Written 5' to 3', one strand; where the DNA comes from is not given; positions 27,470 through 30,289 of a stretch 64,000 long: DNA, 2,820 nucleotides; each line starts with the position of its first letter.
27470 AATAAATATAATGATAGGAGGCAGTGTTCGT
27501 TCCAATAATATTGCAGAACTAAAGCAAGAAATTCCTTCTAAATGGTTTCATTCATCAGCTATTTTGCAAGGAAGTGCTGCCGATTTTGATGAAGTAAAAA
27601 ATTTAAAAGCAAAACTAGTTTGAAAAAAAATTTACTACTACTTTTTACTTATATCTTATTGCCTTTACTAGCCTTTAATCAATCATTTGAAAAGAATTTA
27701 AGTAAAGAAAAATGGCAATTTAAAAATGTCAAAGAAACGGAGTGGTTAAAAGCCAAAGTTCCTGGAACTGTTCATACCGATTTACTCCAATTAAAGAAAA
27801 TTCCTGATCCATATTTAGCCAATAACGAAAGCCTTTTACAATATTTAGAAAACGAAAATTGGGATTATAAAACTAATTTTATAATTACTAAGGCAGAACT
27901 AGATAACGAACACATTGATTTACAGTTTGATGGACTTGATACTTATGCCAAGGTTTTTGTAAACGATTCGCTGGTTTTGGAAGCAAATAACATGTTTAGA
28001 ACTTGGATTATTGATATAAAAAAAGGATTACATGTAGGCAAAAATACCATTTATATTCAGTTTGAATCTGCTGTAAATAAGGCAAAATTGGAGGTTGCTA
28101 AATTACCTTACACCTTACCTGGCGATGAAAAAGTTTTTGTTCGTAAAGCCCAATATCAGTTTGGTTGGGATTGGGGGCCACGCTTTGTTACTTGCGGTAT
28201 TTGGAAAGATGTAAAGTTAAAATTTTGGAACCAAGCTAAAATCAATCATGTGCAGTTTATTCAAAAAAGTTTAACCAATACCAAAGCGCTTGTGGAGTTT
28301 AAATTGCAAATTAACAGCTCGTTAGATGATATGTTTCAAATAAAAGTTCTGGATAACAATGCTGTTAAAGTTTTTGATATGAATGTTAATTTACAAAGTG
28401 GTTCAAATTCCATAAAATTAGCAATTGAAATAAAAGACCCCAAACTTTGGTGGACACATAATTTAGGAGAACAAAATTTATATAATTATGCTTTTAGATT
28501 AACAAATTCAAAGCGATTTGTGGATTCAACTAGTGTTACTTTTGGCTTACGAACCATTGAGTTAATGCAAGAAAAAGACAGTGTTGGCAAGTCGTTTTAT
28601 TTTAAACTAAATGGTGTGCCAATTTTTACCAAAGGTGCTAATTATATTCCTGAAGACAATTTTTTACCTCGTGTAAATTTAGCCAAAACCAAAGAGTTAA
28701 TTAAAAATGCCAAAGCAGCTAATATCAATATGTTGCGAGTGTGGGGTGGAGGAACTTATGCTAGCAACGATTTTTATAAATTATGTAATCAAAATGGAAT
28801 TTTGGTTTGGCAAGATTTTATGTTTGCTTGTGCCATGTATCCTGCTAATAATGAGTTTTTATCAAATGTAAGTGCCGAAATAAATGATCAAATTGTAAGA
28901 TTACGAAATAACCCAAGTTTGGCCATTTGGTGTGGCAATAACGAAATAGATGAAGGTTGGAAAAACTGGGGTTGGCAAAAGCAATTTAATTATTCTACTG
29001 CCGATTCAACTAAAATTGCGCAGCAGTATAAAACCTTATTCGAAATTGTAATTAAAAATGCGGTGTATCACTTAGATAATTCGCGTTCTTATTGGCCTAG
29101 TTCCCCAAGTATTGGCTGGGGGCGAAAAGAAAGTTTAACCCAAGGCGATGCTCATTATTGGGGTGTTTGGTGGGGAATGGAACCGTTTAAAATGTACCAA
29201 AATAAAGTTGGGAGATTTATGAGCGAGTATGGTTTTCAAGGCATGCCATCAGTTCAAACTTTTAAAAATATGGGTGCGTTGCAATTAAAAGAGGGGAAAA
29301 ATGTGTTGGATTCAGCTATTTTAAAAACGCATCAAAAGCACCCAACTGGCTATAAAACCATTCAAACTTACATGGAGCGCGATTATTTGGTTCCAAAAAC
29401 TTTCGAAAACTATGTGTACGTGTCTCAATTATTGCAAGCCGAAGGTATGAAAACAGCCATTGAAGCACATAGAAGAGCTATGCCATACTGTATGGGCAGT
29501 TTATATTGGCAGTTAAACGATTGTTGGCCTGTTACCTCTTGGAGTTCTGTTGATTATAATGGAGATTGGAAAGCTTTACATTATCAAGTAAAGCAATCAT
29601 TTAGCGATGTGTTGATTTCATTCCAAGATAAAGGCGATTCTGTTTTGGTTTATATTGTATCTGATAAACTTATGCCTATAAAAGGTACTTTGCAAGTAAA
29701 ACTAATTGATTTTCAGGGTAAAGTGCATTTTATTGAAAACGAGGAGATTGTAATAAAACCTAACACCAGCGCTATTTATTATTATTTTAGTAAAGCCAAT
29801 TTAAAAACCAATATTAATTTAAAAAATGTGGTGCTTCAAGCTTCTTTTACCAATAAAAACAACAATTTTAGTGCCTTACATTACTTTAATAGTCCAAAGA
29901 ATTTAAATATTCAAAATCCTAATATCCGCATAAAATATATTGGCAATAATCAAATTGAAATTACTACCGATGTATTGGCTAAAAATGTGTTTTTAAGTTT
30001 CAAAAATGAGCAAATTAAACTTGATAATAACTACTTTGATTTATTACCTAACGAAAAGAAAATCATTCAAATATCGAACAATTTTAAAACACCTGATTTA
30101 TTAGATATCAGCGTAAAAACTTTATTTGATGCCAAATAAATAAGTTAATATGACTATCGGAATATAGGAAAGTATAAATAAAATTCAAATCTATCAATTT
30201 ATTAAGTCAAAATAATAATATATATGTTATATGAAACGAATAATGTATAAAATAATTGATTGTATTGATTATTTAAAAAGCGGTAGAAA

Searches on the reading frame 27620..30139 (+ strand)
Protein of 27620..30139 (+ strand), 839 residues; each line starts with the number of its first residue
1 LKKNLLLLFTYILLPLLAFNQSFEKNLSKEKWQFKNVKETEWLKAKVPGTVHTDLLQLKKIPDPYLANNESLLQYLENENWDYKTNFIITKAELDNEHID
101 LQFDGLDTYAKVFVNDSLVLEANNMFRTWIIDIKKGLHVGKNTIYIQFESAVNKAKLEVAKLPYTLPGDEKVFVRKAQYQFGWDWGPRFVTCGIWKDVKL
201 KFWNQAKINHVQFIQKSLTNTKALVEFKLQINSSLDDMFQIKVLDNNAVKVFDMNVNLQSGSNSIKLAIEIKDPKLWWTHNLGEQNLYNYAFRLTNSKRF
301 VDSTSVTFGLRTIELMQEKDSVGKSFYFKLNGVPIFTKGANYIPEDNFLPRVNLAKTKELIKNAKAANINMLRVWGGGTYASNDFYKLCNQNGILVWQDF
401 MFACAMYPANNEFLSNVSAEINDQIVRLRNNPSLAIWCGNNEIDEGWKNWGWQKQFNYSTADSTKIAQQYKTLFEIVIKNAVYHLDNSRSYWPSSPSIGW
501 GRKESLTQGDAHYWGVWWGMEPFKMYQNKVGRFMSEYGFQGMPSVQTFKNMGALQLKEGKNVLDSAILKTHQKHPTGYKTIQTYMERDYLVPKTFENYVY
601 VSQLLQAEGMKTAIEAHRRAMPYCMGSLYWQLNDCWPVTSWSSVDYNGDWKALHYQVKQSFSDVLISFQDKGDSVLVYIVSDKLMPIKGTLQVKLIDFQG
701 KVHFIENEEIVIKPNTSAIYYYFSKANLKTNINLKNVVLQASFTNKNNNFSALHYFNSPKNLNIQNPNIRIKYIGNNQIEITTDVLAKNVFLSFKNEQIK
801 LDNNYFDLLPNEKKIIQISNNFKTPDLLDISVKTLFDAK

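Call 25: list_cluster_members(proteins=[P0001, window:27620-30139:+])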
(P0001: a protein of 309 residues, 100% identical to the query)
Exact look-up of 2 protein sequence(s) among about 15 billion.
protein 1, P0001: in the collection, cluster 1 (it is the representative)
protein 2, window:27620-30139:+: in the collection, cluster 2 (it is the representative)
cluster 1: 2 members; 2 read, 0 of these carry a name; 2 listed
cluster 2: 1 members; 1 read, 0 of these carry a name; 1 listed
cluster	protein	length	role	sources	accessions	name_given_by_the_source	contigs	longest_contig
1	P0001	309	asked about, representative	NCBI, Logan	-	-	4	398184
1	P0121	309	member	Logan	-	-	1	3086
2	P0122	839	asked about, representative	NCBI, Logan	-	-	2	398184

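Call 79: find_homologous_proteins(query=window:27620-30139:+, max_evalue=1e-50)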
Query window:27620-30139:+ (839 aa): 8000 proteins with E <= 1e-50 among 8000 candidates; the best 120 are listed.
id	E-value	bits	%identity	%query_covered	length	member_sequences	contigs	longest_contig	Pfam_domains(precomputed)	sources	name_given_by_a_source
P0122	0.0e+0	1936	100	100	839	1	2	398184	PF02837.25,PF17786.8,PF17753.8,PF00703.28,PF22666.3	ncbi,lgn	-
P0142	0.0e+0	1861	95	100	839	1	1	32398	PF02837.25,PF17786.8,PF17753.8,PF00703.28,PF22666.3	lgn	-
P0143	0.0e+0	1757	90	98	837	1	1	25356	PF17786.8,PF17753.8,PF00703.28,PF22666.3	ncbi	-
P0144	0.0e+0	1693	87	100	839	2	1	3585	PF17786.8,PF17753.8,PF00703.28,PF22666.3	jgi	jgi:beta-mannosidase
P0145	0.0e+0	1688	85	100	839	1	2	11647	PF02837.25,PF17786.8,PF17753.8,PF00703.28,PF22666.3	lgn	-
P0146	0.0e+0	1686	85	100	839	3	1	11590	PF02837.25,PF17786.8,PF17753.8,PF00703.28,PF22666.3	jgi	jgi:beta-mannosidase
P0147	0.0e+0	1674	85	100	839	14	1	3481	PF17786.8,PF17753.8,PF00703.28,PF22666.3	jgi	jgi:beta-mannosidase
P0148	0.0e+0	1646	85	100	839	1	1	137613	PF17786.8,PF17753.8,PF00703.28,PF22666.3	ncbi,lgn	-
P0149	0.0e+0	1626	83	98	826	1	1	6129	PF02837.25,PF17786.8,PF17753.8,PF00703.28,PF22666.3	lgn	-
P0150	0.0e+0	1571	81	100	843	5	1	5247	PF17786.8,PF17753.8,PF00703.28,PF22666.3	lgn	-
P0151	0.0e+0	1566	79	100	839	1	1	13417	PF17786.8,PF17753.8,PF00703.28,PF22666.3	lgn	-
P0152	0.0e+0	1522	78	100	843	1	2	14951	PF17786.8,PF17753.8,PF00703.28,PF22666.3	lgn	-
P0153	0.0e+0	1491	76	98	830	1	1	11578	PF02837.25,PF17786.8,PF17753.8,PF00703.28,PF22666.3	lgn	-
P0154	0.0e+0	1489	77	98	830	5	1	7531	PF17786.8,PF17753.8,PF00703.28,PF22666.3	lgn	-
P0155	0.0e+0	1342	68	100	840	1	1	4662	PF02837.25,PF17786.8,PF17753.8,PF00703.28,PF22666.3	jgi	-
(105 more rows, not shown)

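Call 80: find_encoding_contigs(protein=P0142, flank=7000, max_places=2)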
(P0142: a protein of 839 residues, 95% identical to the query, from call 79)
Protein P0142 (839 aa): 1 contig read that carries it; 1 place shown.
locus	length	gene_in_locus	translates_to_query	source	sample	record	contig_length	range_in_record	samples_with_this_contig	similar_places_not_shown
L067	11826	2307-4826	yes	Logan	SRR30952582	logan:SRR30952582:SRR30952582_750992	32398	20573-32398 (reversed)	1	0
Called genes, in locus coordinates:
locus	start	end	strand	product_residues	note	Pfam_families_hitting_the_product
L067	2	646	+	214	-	?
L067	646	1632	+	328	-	PF01112:Asparaginase_2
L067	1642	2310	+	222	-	PF03932:CutC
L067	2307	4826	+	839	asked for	PF22666:Glyco_hydro_2_N2, PF02837:Glyco_hydro_2_N (faint), PF00703:Glyco_hydro_2, PF17786:Mannosidase_ig, PF17753:Ig_mannosidase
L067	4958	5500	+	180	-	PF18935:DUF5683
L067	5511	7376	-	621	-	PF00128:Alpha-amylase, PF18962:Por_Secre_tail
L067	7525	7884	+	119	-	-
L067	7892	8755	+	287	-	PF00160:Pro_isomerase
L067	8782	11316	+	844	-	PF13715:CarbopepD_reg_2, PF18939:DUF5686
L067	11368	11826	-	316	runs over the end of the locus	PF01713:Smr (weak)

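Call 81: find_encoding_contigs(protein=P0143, flank=7000, max_places=2)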
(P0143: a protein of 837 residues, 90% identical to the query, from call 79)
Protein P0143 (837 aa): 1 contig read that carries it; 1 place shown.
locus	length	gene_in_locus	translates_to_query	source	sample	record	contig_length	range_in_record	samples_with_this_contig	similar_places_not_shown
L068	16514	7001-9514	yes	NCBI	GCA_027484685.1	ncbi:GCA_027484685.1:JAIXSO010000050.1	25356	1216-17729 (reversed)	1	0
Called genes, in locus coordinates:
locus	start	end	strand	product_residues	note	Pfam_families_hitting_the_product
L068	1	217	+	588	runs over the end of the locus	-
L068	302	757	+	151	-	PF05163:DinB (weak), PF04978:MST, PF12867:DinB_2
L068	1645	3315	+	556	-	PF13585:CHU_C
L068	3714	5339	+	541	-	PF14845:Glycohydro_20b2 (faint), PF02838:Glyco_hydro_20b, PF00728:Glyco_hydro_20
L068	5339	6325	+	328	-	PF01112:Asparaginase_2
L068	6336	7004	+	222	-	PF03932:CutC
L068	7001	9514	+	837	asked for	PF22666:Glyco_hydro_2_N2, PF00703:Glyco_hydro_2, PF17786:Mannosidase_ig, PF17753:Ig_mannosidase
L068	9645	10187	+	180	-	PF18935:DUF5683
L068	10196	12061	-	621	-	PF00128:Alpha-amylase, PF18962:Por_Secre_tail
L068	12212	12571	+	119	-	-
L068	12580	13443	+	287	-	PF00160:Pro_isomerase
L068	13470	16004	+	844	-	PF13620:CarboxypepD_reg, PF13715:CarbopepD_reg_2, PF18939:DUF5686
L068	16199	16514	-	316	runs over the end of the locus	PF01713:Smr (weak)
